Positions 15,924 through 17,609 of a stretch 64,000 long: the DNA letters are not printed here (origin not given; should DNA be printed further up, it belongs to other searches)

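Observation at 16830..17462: Degenerate [FeFe]-hydrogenase H-cluster domain fused to a NiFe small-subunit half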

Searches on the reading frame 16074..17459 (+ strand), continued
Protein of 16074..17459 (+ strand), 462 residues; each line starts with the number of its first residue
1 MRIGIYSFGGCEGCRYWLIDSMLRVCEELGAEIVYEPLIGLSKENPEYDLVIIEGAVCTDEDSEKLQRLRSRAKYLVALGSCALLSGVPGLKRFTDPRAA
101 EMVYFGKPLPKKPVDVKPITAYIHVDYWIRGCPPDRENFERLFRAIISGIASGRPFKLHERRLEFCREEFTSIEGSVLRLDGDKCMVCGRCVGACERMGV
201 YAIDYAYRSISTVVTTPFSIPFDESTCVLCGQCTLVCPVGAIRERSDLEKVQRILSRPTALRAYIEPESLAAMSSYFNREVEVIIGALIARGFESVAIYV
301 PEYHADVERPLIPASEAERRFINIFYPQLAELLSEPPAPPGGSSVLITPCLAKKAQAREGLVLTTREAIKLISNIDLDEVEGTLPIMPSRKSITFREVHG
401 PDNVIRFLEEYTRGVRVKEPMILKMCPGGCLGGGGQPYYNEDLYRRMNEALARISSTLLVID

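Call 38: fold_search(model_id=the predicted structure, library=pdb)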
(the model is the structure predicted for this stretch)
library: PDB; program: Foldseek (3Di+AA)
matches with E <= 10: 1040; with E <= 0.001: 98
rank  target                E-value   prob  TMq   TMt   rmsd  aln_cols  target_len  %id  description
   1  8a6t_A                1.5e-17  1.00  0.52  0.43  11.7       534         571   19  Cryo-EM structure of the electron bifurcating Fe-Fe hydrogenase HydABC complex from Thermoanaerobacter kivui in the re (released 2023-02-15)
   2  6gly_B                6.9e-17  1.00  0.50  0.41  11.7       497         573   18  [FeFe]-hydrogenase CpI from Clostridium pasteurianum, variant C299A (released 2018-11-07)
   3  9rjo_B                1.3e-16  1.00  0.51  0.42  11.1       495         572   17  [FeFe]-hydrogenase CpI from Clostridium pasteurianum, variant N160L-Q195L (released 2026-03-04)
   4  6n59                  1.7e-16  1.00  0.50  0.41  11.4       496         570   18  1.0 Angstrom crystal structure of [FeFe]-hydrogenase (released 2019-12-25)
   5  7qhf_B                2.0e-16  1.00  0.49  0.41  11.6       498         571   18  [FeFe]-hydrogenase I from Clostridium pasteurianum (CpI), variant G302S (released 2023-09-27)
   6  7p8n_a                2.4e-16  1.00  0.53  0.39  10.6       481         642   23  TmHydABC- T. maritima hydrogenase with bridge closed (released 2022-09-14)
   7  8aj6_A                2.6e-16  1.00  0.50  0.40  11.6       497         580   18  cyanide-bound [FeFe]-hydrogenase I from Clostridium pasteurianum (CpI) (released 2022-12-14)
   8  7p5h_A                2.7e-16  1.00  0.51  0.43  11.3       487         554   23  TmHydABC- D2 map (released 2022-09-14)
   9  1feh                  2.9e-16  1.00  0.50  0.41  11.7       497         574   18  FE-ONLY HYDROGENASE FROM CLOSTRIDIUM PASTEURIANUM (released 1999-01-13)
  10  5la3_A                3.1e-16  1.00  0.50  0.41   8.7       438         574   19  [FeFe]-hydrogenase CpI from Clostridium pasteurianum, variant E279A (released 2017-06-21)
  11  6gm3_B                3.5e-16  1.00  0.49  0.40  11.4       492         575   18  [FeFe]-hydrogenase CpI from Clostridium pasteurianum, variant R286A (released 2018-11-07)
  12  9rj9_B                3.7e-16  1.00  0.50  0.41  11.4       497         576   18  [FeFe]-hydrogenase CpI from Clostridium pasteurianum, variant N160L (released 2026-03-04)
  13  6gm1_A                3.9e-16  1.00  0.50  0.41   8.8       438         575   20  [FeFe]-hydrogenase CpI from Clostridium pasteurianum, variant E282A (released 2018-11-07)
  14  8pvm_A                4.2e-16  1.00  0.51  0.41  11.3       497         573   18  formaldehyde-inhibited [FeFe]-hydrogenase CpI from Clostridium pasteurianum, variant C299D (released 2023-11-29)
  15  6glz_A                4.4e-16  1.00  0.50  0.40  11.4       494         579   18  [FeFe]-hydrogenase CpI from Clostridium pasteurianum, variant C299D (released 2018-11-07)
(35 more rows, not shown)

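Call 69: find_homologous_proteins(query=A4, max_evalue=1e-30)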
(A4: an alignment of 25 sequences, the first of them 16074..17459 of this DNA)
Query A4 (25 sequences) (462 aa, profile of the alignment): 351 proteins with E <= 1e-30 among 8000 candidates; the best 120 are listed.
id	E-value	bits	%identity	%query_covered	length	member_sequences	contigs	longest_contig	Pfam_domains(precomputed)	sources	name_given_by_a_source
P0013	3.8e-192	657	47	98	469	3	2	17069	PF14697.12,PF12837.13,PF13484.12,PF12838.13,PF13459.12,PF02906.20,PF12797.13,PF00037.33,PF25160.2,PF13237.12,PF13183.12,PF01058.30,PF13187.12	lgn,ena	-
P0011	4.4e-184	631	49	98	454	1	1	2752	PF14697.12,PF02906.20,PF12837.13,PF00037.33,PF13484.12,PF12838.13,PF25160.2,PF13237.12,PF01058.30,PF13187.12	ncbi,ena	-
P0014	5.8e-184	630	41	99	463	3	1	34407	PF14697.12,PF12837.13,PF13484.12,PF12838.13,PF13459.12,PF02906.20,PF12797.13,PF00037.33,PF25160.2,PF13237.12,PF01058.30,PF13187.12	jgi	jgi:coenzyme F420-reducing hydrogenase gamma subunit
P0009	1.2e-177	610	54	99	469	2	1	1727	PF14697.12,PF12797.13,PF12837.13,PF00037.33,PF13484.12,PF12838.13,PF13534.12,PF13237.12,PF13183.12,PF01058.30,PF13187.12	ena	-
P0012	2.8e-177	608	47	99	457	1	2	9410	PF14697.12,PF12797.13,PF12837.13,PF00037.33,PF13484.12,PF12838.13,PF13534.12,PF13237.12,PF01058.30,PF13187.12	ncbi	ncbi:MAG: 4Fe-4S dicluster domain-containing protein [Candidatus Njordarchaeales archaeon]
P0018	3.6e-176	605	41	82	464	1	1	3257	PF14697.12,PF02906.20,PF12837.13,PF00037.33,PF13484.12,PF12838.13,PF13459.12,PF13237.12,PF01058.30,PF13187.12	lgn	-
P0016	4.5e-172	591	42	95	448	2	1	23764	PF14697.12,PF12797.13,PF12837.13,PF00037.33,PF13484.12,PF12838.13,PF13237.12,PF01058.30,PF13187.12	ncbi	ncbi:MAG: 4Fe-4S dicluster domain-containing protein [Candidatus Asgardarchaeia archaeon]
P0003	1.3e-171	590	88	100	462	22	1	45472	PF14697.12,PF12797.13,PF12837.13,PF00037.33,PF13484.12,PF12838.13,PF13237.12,PF01058.30,PF13187.12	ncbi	-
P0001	1.1e-169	583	97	100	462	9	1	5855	PF14697.12,PF02906.20,PF12797.13,PF12837.13,PF00037.33,PF13484.12,PF12838.13,PF13237.12,PF01058.30,PF13187.12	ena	-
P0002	1.1e-169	583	88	100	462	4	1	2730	PF14697.12,PF12797.13,PF12837.13,PF00037.33,PF13484.12,PF12838.13,PF13237.12,PF01058.30,PF13187.12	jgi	-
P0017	4.4e-168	578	43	95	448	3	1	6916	PF14697.12,PF12797.13,PF12837.13,PF00037.33,PF13484.12,PF12838.13,PF13237.12,PF01058.30,PF13187.12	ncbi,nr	ncbi:MAG: 4Fe-4S binding protein [Candidatus Odinarchaeota archaeon]|nr:4Fe-4S binding protein [Cand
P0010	1.1e-163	563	54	95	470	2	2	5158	PF14697.12,PF12797.13,PF12837.13,PF00037.33,PF13484.12,PF12838.13,PF25160.2,PF13237.12,PF01058.30,PF13187.12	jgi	-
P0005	2.9e-163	562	78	100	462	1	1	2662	PF14697.12,PF12837.13,PF00037.33,PF13484.12,PF12838.13,PF13237.12,PF01058.30,PF13187.12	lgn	-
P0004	7.9e-163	561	79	100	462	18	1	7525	PF14697.12,PF12837.13,PF00037.33,PF13484.12,PF12838.13,PF13237.12,PF01058.30,PF13187.12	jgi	-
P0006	2.0e-161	556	74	100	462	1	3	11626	PF14697.12,PF12837.13,PF00037.33,PF13484.12,PF12838.13,PF13237.12,PF01058.30,PF13187.12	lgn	-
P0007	7.2e-161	554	71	100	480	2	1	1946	PF14697.12,PF12837.13,PF00037.33,PF13484.12,PF12838.13,PF13237.12,PF01058.30,PF13187.12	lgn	-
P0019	1.0e-158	547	40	98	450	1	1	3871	PF14697.12,PF12837.13,PF00037.33,PF12838.13,PF22117.3,PF13237.12,PF01058.30,PF13187.12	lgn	-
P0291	4.8e-154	532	38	99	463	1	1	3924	PF02906.20,PF12797.13,PF00037.33,PF13484.12,PF12838.13,PF01058.30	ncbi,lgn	-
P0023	1.9e-127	444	31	93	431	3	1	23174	PF12838.13,PF13237.12,PF01058.30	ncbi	-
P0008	4.9e-118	413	90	70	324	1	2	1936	PF14697.12,PF12797.13,PF12837.13,PF00037.33,PF13484.12,PF12838.13,PF13237.12,PF01058.30,PF13187.12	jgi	-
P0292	3.6e-107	377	55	52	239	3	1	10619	PF14697.12,PF12797.13,PF12837.13,PF00037.33,PF12838.13,PF25160.2,PF13237.12,PF01058.30,PF13187.12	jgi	-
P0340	3.0e-37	147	32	32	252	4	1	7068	PF01058.30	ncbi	-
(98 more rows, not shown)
